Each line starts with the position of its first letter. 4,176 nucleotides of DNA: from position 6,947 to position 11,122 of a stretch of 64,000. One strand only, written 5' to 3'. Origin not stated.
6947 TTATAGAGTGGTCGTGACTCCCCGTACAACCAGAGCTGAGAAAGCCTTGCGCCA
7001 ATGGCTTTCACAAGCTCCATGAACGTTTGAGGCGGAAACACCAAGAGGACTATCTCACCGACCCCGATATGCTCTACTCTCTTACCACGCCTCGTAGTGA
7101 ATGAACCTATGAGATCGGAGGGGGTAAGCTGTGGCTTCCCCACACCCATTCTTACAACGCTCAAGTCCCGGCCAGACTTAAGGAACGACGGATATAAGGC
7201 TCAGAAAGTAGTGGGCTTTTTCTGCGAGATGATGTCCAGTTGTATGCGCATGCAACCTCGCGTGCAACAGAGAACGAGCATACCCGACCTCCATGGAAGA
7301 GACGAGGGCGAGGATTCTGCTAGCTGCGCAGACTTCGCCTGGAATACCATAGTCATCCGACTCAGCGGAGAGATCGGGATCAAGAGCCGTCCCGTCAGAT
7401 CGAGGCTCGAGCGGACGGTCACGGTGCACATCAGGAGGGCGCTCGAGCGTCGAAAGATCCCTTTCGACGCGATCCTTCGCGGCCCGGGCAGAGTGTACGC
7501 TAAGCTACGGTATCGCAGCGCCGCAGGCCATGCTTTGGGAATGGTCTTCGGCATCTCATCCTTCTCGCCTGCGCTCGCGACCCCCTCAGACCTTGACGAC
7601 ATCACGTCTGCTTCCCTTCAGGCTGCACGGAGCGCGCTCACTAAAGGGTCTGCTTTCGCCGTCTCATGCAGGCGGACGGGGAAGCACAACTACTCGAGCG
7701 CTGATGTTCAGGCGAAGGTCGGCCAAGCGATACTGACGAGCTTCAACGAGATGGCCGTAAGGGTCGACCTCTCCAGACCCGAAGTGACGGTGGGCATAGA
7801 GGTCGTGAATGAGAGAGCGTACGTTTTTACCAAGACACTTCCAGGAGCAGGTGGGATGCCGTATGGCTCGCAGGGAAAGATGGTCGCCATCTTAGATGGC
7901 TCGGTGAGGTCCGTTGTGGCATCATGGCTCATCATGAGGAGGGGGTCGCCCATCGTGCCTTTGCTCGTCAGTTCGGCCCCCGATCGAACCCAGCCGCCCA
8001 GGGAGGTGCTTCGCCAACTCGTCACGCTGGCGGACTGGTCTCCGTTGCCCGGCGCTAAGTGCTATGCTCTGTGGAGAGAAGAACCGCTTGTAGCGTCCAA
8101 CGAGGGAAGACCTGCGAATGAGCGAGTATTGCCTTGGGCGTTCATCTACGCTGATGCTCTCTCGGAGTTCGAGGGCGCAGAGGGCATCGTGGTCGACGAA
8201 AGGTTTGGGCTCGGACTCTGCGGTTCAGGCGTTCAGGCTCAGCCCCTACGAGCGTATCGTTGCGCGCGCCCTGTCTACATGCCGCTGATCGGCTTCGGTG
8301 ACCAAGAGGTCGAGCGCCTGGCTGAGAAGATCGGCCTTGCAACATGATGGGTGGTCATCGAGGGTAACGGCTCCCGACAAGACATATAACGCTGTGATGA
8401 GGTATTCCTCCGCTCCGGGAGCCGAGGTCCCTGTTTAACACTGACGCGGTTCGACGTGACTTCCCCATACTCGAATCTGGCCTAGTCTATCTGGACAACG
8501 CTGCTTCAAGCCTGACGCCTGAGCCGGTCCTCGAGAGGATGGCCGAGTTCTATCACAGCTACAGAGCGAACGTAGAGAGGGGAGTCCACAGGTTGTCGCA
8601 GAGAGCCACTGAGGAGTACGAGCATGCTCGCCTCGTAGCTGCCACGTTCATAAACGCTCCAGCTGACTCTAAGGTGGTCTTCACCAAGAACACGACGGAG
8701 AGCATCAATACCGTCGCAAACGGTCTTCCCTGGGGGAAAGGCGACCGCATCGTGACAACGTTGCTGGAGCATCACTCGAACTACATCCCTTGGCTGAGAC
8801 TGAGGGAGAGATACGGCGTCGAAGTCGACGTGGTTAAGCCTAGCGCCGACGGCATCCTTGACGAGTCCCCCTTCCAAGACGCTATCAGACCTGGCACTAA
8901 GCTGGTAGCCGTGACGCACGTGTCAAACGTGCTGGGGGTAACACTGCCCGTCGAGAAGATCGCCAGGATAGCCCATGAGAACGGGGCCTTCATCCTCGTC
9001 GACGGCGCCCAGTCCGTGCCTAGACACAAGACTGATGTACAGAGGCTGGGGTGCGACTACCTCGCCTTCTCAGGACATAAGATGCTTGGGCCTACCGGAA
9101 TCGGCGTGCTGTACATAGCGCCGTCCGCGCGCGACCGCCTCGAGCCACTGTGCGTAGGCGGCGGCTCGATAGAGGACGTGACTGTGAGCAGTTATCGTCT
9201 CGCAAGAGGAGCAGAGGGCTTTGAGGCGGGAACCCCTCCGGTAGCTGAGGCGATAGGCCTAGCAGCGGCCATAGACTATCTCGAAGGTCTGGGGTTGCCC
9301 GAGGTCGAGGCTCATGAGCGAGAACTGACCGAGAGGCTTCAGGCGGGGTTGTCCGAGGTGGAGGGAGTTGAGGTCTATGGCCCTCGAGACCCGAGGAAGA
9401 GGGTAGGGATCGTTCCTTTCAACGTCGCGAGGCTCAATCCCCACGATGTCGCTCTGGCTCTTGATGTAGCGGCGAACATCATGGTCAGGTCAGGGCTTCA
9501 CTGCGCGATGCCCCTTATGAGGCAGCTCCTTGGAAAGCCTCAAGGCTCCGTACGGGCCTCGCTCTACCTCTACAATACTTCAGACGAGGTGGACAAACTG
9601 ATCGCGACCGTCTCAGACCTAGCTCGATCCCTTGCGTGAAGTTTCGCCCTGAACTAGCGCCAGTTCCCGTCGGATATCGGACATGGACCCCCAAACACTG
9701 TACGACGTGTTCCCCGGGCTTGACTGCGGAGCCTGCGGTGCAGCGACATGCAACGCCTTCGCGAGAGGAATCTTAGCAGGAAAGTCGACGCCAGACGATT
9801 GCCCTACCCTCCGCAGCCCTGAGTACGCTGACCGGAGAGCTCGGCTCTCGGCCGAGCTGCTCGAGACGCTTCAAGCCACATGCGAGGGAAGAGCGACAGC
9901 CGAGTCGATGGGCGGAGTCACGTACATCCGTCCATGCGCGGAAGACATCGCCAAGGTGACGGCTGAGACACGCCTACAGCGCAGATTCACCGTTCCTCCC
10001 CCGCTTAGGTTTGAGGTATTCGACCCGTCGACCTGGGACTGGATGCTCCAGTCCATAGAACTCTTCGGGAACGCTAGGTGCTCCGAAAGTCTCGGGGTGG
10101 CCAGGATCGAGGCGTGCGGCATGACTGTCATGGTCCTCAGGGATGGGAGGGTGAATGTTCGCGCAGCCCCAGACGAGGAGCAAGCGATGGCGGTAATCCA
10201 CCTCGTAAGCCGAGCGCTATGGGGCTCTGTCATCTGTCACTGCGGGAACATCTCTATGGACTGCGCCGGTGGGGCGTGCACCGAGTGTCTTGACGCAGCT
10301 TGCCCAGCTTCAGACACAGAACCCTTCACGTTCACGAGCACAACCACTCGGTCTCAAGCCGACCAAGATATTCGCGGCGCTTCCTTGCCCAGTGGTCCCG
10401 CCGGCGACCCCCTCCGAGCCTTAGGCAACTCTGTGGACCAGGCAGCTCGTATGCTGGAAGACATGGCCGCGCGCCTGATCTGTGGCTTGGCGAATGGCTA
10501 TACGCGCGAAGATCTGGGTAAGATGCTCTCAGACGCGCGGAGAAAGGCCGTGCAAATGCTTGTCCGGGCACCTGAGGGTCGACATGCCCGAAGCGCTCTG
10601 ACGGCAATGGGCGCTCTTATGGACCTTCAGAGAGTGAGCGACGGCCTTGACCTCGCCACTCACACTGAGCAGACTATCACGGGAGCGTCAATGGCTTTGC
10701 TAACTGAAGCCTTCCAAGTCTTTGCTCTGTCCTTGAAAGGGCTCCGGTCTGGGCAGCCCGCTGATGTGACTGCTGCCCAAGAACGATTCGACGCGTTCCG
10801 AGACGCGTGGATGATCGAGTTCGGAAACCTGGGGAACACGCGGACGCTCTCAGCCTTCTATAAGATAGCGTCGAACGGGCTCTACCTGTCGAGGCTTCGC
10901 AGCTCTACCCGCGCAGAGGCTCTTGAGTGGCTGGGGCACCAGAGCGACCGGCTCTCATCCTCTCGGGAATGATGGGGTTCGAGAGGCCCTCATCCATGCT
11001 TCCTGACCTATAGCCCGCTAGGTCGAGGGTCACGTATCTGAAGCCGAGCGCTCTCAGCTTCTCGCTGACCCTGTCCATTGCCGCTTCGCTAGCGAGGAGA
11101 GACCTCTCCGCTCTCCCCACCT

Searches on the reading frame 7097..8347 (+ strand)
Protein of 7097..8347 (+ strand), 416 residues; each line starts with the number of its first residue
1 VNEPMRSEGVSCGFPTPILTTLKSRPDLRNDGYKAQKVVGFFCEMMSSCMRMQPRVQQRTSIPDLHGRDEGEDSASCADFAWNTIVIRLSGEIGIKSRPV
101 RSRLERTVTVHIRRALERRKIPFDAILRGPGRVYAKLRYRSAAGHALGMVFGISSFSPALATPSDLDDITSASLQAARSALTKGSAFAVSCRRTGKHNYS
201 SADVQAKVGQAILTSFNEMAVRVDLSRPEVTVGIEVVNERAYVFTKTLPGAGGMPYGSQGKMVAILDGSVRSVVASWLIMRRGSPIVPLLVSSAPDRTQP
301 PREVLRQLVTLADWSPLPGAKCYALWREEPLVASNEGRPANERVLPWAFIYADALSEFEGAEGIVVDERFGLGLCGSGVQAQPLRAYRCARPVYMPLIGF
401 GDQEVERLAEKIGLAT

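Call 48: search_protein_families(library=pfam, proteins=[window:7097-8347:+], max_evalue=0.00001)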
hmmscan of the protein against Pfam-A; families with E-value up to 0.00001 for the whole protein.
window:7097-8347:+ (416 aa): 3 families
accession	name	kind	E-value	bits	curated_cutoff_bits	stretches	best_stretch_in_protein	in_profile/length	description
PF02926.22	THUMP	-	1e-13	51.9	20.6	1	164-245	2-83/84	THUMP domain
PF22025.1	ThiI_fer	-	1.7e-06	28.8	25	1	85-157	2-72/72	ThiI ferredoxin-like domain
PF02568.20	ThiI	-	3.1e-06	27.4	20.5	0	257-311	1-55/197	Thiamine biosynthesis protein (ThiI)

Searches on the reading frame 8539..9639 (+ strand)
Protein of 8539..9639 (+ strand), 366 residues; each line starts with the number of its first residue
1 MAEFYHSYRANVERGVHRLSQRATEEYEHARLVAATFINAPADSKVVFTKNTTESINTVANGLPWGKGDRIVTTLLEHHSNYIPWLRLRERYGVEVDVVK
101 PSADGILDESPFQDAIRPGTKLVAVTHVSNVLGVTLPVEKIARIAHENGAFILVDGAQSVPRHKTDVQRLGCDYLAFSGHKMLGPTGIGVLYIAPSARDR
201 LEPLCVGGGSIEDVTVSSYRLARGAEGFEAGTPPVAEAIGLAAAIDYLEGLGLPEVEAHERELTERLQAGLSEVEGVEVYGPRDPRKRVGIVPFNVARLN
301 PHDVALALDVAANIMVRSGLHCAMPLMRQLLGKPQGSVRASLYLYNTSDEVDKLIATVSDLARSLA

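Call 48: search_protein_families(library=pfam, proteins=[window:8539-9639:+], max_evalue=0.00001)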
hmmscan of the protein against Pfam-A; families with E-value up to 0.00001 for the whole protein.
window:8539-9639:+ (366 aa): 2 families
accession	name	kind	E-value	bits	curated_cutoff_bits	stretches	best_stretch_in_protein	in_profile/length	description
PF00266.25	Aminotran_5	-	2.2e-124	415.6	21.5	1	1-354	19-371/371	Aminotransferase class-V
PF01053.26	Cys_Met_Meta_PP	-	5.8e-06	25.5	27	0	68-183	91-200/381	Cys/Met metabolism PLP-dependent enzyme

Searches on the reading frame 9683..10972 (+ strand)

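Call 48: search_protein_families(library=pfam, proteins=[window:9683-10972:+], max_evalue=0.00001)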
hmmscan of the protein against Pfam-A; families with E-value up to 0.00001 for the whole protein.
window:9683-10972:+ (429 aa): 1 family
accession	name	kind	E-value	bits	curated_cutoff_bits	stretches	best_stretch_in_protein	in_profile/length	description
PF04060.18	FeS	-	6.4e-12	45.4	23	1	11-41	2-32/33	Putative Fe-S cluster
